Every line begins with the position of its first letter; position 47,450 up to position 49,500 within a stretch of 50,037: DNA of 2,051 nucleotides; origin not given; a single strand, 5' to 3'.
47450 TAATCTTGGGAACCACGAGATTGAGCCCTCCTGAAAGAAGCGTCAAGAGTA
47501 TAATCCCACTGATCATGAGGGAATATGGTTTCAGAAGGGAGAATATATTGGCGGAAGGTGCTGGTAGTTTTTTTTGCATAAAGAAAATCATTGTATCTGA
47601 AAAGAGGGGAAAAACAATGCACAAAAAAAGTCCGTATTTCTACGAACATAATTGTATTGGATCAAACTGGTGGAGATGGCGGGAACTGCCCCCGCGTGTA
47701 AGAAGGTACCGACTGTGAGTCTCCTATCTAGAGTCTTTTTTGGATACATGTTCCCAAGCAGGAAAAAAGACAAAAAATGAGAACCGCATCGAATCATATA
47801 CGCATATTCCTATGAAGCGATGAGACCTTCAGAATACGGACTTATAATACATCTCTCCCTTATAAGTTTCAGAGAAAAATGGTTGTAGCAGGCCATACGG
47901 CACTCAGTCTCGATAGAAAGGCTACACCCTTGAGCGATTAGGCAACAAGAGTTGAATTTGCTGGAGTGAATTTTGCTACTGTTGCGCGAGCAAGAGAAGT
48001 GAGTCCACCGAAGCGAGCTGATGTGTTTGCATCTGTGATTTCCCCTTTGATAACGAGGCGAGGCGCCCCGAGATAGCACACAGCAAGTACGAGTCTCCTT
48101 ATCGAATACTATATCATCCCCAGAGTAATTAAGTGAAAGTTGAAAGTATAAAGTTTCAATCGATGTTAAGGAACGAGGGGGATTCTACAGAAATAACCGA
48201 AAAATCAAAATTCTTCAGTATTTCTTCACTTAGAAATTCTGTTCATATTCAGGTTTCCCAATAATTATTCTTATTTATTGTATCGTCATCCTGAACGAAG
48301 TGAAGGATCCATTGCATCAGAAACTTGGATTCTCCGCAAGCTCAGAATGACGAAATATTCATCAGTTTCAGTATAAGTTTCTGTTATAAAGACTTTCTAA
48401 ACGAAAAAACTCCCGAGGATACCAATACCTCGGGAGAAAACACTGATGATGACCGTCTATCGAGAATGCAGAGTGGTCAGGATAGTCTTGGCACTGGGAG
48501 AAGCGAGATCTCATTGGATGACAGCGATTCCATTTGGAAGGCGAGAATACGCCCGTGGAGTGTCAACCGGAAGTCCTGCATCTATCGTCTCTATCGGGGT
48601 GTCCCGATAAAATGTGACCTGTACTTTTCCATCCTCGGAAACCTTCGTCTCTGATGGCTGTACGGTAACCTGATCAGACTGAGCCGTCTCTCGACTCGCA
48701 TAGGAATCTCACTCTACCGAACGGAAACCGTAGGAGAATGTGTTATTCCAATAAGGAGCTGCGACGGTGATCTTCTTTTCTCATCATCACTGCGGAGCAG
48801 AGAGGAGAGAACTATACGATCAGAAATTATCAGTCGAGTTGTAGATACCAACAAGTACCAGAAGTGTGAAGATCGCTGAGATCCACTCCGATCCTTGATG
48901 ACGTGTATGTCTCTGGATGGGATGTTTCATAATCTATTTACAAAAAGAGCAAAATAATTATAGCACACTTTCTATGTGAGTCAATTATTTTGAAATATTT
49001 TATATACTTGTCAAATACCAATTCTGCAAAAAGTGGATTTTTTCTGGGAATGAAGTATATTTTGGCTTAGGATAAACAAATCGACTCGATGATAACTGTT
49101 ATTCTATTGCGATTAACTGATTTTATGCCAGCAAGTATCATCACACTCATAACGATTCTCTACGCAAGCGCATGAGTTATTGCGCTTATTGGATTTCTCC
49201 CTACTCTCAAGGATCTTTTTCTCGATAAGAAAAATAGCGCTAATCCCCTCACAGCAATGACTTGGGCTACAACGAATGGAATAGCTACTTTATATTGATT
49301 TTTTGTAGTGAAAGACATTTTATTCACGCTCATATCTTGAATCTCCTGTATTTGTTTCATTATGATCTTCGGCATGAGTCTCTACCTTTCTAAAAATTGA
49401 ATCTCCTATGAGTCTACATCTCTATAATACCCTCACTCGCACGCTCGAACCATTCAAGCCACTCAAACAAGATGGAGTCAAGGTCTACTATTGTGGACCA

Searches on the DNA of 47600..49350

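Call 84: search_rna_families(source=window, start=47600, end=49350, threshold=evalue, max_evalue=0.1)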
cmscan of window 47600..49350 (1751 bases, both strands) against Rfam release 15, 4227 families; matches with E-value up to 0.1: 1.
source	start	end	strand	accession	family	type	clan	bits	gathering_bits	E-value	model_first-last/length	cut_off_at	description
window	47668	48121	-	RF00023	tmRNA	Gene;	CL00001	44.8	47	4.3e-16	1-374/374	no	transfer-messenger RNA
